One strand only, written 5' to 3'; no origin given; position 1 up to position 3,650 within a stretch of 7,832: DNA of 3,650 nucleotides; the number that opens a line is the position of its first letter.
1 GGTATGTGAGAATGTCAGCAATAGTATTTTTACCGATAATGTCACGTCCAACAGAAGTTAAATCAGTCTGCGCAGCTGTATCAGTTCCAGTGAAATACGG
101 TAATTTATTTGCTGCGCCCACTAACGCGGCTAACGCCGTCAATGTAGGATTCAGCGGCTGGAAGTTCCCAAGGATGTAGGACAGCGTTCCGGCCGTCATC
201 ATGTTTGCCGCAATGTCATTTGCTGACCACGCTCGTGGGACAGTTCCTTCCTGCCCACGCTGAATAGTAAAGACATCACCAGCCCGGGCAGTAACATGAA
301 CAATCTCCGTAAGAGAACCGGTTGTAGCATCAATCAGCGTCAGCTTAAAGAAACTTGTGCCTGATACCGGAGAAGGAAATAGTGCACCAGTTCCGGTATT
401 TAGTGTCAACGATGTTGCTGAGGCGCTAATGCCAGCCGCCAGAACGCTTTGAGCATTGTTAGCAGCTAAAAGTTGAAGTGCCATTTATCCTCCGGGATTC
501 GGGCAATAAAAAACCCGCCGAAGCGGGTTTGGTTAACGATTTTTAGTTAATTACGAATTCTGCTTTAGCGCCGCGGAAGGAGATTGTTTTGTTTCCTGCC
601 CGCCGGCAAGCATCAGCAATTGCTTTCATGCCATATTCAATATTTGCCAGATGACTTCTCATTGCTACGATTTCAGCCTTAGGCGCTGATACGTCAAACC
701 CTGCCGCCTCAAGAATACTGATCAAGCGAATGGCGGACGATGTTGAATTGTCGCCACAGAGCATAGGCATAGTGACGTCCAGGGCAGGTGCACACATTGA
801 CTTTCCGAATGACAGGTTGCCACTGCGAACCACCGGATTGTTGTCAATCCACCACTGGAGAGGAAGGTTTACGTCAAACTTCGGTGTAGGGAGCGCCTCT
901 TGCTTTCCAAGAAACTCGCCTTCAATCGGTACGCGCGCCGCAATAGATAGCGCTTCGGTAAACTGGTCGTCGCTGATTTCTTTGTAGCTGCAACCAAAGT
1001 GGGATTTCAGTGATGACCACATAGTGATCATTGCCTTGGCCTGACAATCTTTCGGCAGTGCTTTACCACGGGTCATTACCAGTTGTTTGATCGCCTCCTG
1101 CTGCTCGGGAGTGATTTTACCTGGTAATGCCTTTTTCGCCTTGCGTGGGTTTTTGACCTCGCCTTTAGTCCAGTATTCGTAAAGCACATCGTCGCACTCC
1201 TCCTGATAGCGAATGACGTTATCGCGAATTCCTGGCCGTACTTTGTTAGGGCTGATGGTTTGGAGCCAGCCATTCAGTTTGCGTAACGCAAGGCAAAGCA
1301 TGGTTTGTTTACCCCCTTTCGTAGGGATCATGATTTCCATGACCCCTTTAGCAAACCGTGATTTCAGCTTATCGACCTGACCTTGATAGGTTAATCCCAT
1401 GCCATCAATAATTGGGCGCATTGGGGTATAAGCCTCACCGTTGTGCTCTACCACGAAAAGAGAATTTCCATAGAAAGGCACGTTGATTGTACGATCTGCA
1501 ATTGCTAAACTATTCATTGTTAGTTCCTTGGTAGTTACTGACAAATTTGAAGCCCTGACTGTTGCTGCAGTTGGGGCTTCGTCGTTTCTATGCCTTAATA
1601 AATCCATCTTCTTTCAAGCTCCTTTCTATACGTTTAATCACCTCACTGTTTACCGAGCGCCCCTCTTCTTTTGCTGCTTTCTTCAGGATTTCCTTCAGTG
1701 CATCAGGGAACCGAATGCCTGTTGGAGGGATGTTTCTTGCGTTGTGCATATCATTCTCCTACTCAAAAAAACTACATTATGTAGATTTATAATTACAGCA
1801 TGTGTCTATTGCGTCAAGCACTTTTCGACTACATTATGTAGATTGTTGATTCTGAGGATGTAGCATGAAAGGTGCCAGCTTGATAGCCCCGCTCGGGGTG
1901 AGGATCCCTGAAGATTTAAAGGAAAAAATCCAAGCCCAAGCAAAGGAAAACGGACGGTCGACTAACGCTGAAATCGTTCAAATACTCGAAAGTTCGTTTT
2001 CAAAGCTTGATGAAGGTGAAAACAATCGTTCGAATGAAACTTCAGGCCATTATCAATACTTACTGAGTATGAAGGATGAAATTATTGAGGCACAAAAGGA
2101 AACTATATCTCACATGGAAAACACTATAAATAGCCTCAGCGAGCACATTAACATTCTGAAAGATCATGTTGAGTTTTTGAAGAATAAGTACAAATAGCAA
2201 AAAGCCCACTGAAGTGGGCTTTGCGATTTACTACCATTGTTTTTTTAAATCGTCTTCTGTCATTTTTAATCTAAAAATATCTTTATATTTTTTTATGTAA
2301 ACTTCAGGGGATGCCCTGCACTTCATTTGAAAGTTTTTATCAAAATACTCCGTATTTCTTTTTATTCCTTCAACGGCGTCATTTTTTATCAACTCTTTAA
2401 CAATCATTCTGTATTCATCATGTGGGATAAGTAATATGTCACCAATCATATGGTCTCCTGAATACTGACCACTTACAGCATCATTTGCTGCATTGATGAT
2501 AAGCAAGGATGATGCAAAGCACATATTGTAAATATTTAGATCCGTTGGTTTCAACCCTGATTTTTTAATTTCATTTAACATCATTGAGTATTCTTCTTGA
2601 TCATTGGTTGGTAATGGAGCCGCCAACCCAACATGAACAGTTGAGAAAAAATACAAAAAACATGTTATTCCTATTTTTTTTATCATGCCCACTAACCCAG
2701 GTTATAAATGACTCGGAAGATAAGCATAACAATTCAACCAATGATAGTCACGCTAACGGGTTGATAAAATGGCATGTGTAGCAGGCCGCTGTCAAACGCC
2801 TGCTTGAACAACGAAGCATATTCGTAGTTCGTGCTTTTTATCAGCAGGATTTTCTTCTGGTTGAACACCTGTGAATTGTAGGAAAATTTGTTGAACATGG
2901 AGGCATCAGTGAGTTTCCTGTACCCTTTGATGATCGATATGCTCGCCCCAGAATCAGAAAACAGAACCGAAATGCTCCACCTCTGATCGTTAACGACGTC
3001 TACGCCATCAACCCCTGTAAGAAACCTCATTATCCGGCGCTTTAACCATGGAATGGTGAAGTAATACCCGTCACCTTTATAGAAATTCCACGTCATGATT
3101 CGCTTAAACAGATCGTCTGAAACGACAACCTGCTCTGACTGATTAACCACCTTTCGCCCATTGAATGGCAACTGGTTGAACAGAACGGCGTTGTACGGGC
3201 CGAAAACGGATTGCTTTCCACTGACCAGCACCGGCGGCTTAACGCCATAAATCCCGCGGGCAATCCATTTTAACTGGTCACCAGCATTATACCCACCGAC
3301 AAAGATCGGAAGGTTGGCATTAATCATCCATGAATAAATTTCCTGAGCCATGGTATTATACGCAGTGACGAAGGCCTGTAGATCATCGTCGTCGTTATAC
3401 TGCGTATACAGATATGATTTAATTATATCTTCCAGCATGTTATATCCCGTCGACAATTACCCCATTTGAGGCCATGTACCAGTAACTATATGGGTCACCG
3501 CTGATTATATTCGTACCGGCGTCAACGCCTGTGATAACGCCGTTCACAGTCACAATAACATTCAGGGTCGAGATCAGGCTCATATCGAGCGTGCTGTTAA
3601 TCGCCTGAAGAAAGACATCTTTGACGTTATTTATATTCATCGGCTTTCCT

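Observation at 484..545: Tail-fibre gene lies directly behind a strong terminator with no room for its own promoter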

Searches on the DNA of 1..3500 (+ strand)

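Call 6: search_dna_similar(query=window:1-3500:+, collection=phages, mode=near, max_rows=30)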
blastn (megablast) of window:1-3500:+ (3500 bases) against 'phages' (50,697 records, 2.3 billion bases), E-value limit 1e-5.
No match.
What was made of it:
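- Tried and rejected: Megablast of window 1-3500 against the phage collection gave no match (call 6).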

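Call 7: search_dna_similar(query=window:1-3500:+, collection=ecoli_genomes, mode=near, max_rows=30)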
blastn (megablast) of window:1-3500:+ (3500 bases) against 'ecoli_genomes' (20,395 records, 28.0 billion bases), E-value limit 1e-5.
Records with a match: 32; places in all: 32; records where one place covers at least 80% of the query: 0.
Genomes with a match: 32 of 5426; with a place that covers at least 80% of the query: 0. Places per genome that has any: lowest 1, median 1, highest 1. On chromosomes: 32 places; on plasmids: 0.
Best place of each record, by identity: 95-99% 1; 90-95% 25; 80-90% 6.
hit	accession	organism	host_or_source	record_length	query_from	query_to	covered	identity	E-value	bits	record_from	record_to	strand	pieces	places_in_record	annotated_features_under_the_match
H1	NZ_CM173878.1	Escherichia coli strain 1218KP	Homo sapiens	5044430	1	3500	37%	84.7%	0e+0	1283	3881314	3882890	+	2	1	hypothetical protein | phage tail protein | ubiquitin-activating E1 FCCH domain-containing protein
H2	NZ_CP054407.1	Escherichia coli strain KCJ3K291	Homo sapiens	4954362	1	3500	37%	83.3%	0e+0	1189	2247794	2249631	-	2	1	hypothetical protein (x2) | tail fiber protein | ubiquitin-activating E1 FCCH domain-containing protein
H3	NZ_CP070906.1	Escherichia coli strain 88COLEC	Homo sapiens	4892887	1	3499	37%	84.2%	0e+0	1242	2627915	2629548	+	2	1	hypothetical protein (x3) | ubiquitin-activating E1 FCCH domain-containing protein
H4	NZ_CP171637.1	Escherichia coli strain TC24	Bos taurus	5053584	1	3500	37%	83.8%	6e-180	1210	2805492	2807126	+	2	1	hypothetical protein (x2) | phage tail protein | ubiquitin-activating E1 FCCH domain-containing protein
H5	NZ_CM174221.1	Escherichia coli strain mussel_type_A_ST536_O21:H9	Raw mussels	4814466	1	516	15%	86.3%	2e-155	560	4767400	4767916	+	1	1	hypothetical protein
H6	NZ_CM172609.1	Escherichia coli strain ExPEC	Mussels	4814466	1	516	15%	86.3%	2e-155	560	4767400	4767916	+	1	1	hypothetical protein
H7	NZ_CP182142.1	Escherichia coli strain CUPF09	Pig Feces, Farm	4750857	1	112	3%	97.3%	2e-44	191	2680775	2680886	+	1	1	tail fiber protein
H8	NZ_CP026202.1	Escherichia coli strain ECONIH5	-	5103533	1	112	3%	92.9%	5e-36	163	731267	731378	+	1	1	tail fiber protein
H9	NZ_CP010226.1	Escherichia coli strain S1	mouse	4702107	1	112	3%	92.9%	5e-36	163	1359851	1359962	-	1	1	gp53-like domain-containing protein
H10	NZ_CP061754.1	Escherichia coli O18ac:H14 strain 873.10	Bos taurus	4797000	1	112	3%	92.9%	5e-36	163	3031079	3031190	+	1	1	phage tail protein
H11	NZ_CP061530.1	Escherichia coli strain WEM25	Beach water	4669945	1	112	3%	92.9%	5e-36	163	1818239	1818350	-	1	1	gp53-like domain-containing protein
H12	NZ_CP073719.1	Escherichia coli strain CX12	-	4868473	1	112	3%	92.9%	5e-36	163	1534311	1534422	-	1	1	glycine-rich domain-containing protein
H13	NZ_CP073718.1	Escherichia coli strain CX08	-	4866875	1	112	3%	92.9%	5e-36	163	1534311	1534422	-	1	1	glycine-rich domain-containing protein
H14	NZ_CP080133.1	Escherichia coli strain PK8277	chicken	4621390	1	112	3%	92.9%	5e-36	163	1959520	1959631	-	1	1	phage tail protein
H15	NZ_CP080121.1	Escherichia coli strain PK8217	chicken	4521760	1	112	3%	92.9%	5e-36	163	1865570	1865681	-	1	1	phage tail protein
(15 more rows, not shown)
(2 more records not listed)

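Call 8: get_annotated_region(hit=H1, flank=6000)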
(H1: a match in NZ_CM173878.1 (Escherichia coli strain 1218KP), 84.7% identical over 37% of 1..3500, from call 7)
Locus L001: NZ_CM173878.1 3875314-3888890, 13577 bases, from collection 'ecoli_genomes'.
description: Escherichia coli strain 1218KP chromosome, whole genome shotgun sequence
organism: Escherichia coli strain 1218KP (NCBI taxid 562)
replicon: chromosome; assembly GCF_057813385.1
host: Homo sapiens; source: -; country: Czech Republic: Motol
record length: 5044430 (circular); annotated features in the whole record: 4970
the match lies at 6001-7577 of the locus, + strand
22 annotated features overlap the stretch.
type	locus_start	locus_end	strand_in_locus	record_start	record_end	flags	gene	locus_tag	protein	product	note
CDS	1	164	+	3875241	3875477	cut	ypjK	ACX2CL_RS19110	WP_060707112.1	protein YpjK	-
CDS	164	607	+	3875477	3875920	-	yfjS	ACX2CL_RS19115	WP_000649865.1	YfjS/YafY family lipoprotein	-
CDS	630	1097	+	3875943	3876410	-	ykfB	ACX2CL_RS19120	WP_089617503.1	protein YkfB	-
CDS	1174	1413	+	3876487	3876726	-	ykfF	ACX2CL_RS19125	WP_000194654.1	DUF905 domain-containing protein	-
CDS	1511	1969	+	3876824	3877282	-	-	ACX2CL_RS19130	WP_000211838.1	antirestriction protein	-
CDS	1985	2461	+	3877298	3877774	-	-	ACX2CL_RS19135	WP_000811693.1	JAB domain-containing protein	-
CDS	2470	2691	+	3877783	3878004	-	-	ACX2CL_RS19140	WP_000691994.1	DUF987 domain-containing protein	-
CDS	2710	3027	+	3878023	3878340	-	yafW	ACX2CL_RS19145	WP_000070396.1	type IV toxin-antitoxin system antitoxin YafW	-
CDS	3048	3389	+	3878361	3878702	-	ykfI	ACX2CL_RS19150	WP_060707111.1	type IV toxin-antitoxin system toxin YkfI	-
CDS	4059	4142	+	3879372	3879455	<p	-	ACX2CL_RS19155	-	SOS response-associated peptidase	incomplete; partial in the middle of a contig; missing N-terminus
CDS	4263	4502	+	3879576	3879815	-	-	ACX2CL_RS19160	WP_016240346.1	gp53-like domain-containing protein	-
CDS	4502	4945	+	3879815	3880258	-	-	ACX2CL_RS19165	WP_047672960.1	tail fiber assembly protein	-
CDS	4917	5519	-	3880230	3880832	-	tfaE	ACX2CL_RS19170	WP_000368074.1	tail fiber assembly protein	-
CDS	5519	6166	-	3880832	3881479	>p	-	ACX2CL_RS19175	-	phage tail protein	incomplete; partial in the middle of a contig; missing N-terminus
CDS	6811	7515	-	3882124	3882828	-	-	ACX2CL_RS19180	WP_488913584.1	hypothetical protein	-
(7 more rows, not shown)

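Call 9: get_annotated_region(hit=H2, flank=6000)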
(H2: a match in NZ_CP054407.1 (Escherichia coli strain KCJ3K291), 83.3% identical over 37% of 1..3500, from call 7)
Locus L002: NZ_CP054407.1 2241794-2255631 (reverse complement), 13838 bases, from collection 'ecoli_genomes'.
description: Escherichia coli strain KCJ3K291 chromosome, complete genome
organism: Escherichia coli strain KCJ3K291 (NCBI taxid 562)
replicon: chromosome; assembly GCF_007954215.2
host: Homo sapiens; source: missing; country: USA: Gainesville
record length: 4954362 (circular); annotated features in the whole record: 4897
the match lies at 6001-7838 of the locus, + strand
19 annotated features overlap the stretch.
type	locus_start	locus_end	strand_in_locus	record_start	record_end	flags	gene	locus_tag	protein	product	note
CDS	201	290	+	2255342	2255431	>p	-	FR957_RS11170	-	YkgJ family cysteine cluster protein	incomplete; partial in the middle of a contig; missing N-terminus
CDS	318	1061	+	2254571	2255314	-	yciC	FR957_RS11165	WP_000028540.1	YciC family protein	-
CDS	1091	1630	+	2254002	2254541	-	yciB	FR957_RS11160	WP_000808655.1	septation protein A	-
CDS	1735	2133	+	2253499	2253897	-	yciA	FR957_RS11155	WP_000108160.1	acyl-CoA thioester hydrolase YciA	-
CDS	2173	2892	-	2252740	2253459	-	tonB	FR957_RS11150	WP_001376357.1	TonB system transport protein TonB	-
CDS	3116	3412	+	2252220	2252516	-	yciI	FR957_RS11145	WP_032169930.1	YciI family protein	-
CDS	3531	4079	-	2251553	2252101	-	-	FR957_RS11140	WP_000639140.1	recombinase family protein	-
CDS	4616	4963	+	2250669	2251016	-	-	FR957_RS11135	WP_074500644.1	hypothetical protein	-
CDS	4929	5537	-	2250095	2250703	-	-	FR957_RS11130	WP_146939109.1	tail fiber assembly protein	-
CDS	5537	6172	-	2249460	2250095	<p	-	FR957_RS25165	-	tail fiber protein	incomplete; partial in the middle of a contig; missing N-terminus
CDS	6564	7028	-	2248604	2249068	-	-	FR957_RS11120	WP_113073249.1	hypothetical protein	-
CDS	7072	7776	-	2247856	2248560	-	-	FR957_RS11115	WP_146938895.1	hypothetical protein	-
CDS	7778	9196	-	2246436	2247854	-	-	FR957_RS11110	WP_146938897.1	ubiquitin-activating E1 FCCH domain-containing protein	-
CDS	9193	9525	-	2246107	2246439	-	-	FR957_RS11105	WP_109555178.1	hypothetical protein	-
CDS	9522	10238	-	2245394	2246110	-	-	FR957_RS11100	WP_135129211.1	hypothetical protein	-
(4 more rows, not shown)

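Call 10: get_annotated_region(hit=H5, flank=6000)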
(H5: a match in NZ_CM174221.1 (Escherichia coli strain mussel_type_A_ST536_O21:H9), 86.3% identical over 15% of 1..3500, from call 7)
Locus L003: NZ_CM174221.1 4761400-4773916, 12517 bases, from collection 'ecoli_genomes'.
description: Escherichia coli strain mussel_type_A_ST536_O21:H9 chromosome, whole genome shotgun sequence
organism: Escherichia coli strain mussel_type_A_ST536_O21:H9 (NCBI taxid 562)
replicon: chromosome; assembly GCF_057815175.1
host: -; source: Raw mussels; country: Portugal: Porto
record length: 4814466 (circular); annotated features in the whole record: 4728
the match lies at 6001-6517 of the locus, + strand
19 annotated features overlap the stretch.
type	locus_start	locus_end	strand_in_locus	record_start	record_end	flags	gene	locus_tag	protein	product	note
CDS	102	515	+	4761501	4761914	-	yccU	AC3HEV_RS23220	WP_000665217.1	CoA-binding protein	-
CDS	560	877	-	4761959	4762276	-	hspQ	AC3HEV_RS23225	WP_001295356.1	heat shock protein HspQ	-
CDS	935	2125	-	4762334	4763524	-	rlmI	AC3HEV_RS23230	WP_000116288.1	23S rRNA (cytosine(1962)-C(5))-methyltransferase RlmI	-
CDS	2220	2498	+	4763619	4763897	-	yccX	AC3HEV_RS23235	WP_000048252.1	acylphosphatase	-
CDS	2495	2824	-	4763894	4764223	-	tusE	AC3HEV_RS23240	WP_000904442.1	sulfurtransferase TusE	-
CDS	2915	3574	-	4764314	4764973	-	yccA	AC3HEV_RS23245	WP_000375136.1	FtsH protease modulator YccA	-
CDS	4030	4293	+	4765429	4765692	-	-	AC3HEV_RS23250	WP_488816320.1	hypothetical protein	-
CDS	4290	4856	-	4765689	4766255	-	-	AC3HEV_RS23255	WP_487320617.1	recombinase family protein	-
CDS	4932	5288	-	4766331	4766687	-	-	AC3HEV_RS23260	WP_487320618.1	tail fiber assembly protein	-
CDS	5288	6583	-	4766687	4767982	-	-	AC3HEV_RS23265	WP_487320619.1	hypothetical protein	-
CDS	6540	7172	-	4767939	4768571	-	-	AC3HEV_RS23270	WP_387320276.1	hypothetical protein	-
CDS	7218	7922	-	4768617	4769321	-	-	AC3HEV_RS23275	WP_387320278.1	hypothetical protein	-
CDS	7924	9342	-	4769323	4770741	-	-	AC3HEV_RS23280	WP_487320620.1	ubiquitin-activating E1 FCCH domain-containing protein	-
CDS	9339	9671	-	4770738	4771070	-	-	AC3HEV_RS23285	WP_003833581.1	hypothetical protein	-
CDS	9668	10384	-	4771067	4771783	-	-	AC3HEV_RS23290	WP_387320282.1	LolA-like protein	-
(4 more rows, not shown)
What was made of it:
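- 1..484 (-): 5' part of the tail-fibre gene (ATG 484..482); it runs off the window. RefSeq annotates homologues as tail fiber protein (calls 7-10).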

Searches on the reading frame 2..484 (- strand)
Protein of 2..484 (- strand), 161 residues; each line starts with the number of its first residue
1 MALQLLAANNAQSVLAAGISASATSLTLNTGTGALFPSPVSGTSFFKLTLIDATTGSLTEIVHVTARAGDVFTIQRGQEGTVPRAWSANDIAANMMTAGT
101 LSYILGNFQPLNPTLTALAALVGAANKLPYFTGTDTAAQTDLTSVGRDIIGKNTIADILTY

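Call 5: search_protein_families(library=pfam, proteins=[window:2-484:-], max_evalue=0.01)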
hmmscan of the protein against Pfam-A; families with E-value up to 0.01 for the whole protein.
window:2-484:- (161 aa): 0 families

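Call 18: find_related_loci(query=window:2-484:-, collection=viral_contigs, flank=4000)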
Query window:2-484:- (161 aa) in viral_contigs; peptide patterns used: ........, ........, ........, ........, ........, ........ (x = any residue, [..] = any of these).
145 stretches matched a pattern; 118 encode a relative of the query (tblastn E <= 1e-3); the best 80 are kept; 80 distinct loci.
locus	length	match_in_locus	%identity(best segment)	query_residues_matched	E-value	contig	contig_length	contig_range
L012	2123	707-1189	95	1-161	9e-101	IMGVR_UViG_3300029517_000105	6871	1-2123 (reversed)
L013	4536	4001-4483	95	1-161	2e-96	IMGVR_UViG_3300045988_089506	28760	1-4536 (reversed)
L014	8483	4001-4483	89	1-161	9e-93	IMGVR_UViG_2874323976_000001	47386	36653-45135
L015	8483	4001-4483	89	1-161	3e-90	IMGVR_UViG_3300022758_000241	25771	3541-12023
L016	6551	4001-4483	86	1-161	5e-89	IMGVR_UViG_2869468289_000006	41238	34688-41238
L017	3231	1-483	87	1-161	8e-90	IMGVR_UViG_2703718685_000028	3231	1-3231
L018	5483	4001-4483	88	1-161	8e-89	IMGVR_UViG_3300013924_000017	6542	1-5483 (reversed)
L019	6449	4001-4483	87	1-161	1e-88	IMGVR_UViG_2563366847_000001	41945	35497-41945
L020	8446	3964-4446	84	1-161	3e-86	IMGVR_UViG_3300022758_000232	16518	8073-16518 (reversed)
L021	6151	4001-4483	88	1-161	3e-85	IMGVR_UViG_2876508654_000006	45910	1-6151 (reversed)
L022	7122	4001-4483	84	1-161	3e-84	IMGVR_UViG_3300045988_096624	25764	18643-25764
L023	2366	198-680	82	1-161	2e-86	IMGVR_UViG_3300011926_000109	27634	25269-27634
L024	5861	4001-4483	82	1-161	1e-83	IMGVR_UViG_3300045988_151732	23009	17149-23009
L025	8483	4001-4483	81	1-161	2e-83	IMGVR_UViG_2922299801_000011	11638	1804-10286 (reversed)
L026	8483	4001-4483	81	1-161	2e-83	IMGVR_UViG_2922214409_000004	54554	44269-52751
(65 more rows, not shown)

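Call 58: search_protein_families(library=phrogs, proteins=[window:2-484:-], max_evalue=0.001)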
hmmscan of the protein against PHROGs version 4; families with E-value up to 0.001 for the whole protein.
window:2-484:- (161 aa): 18 families
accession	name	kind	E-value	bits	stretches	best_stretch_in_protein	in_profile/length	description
phrog_6427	-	unknown function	2.9e-27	96.4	1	8-109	7-109/675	-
phrog_8469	-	tail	4.5e-21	76.4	1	1-112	1-107/303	tail fiber protein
phrog_2631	-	tail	3.1e-19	70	1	100-161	411-472/644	tail fiber protein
phrog_454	-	tail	2.8e-18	66.5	1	95-161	420-486/1376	tail fiber protein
phrog_11303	-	tail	8e-18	66.1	1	107-161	89-143/231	tail fiber protein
phrog_25419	-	unknown function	7.3e-15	55.7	1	8-100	6-106/282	-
phrog_30299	-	tail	5.3e-13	49.6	1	1-98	1-93/425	tail fiber protein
phrog_7032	-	tail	8.8e-11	41.6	1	95-161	311-378/866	tail fiber protein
phrog_24607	-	tail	6.2e-10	39.2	1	112-156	101-145/674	tail protein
phrog_27144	-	unknown function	8.9e-10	39.3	1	9-104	7-99/247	-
phrog_19311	-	unknown function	2.1e-09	37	1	9-102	7-96/1023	-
phrog_25788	-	tail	1.9e-08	34.4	1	4-90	268-349/603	tail fiber protein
phrog_36707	-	tail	1.2e-06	29.6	1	107-160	111-164/288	tail fiber protein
phrog_2097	-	tail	1.5e-06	28.2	1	97-155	142-198/644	tail fiber protein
phrog_18834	-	unknown function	5e-05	24.2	1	100-161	139-195/338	-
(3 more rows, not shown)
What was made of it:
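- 1..484 (-): Several PHROG tail-fibre families match, E down to 4.5e-21 (call 58).
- Checked: The fibre N-terminus matches several PHROG tail-fibre families, down to 4.5e-21 (call 58).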
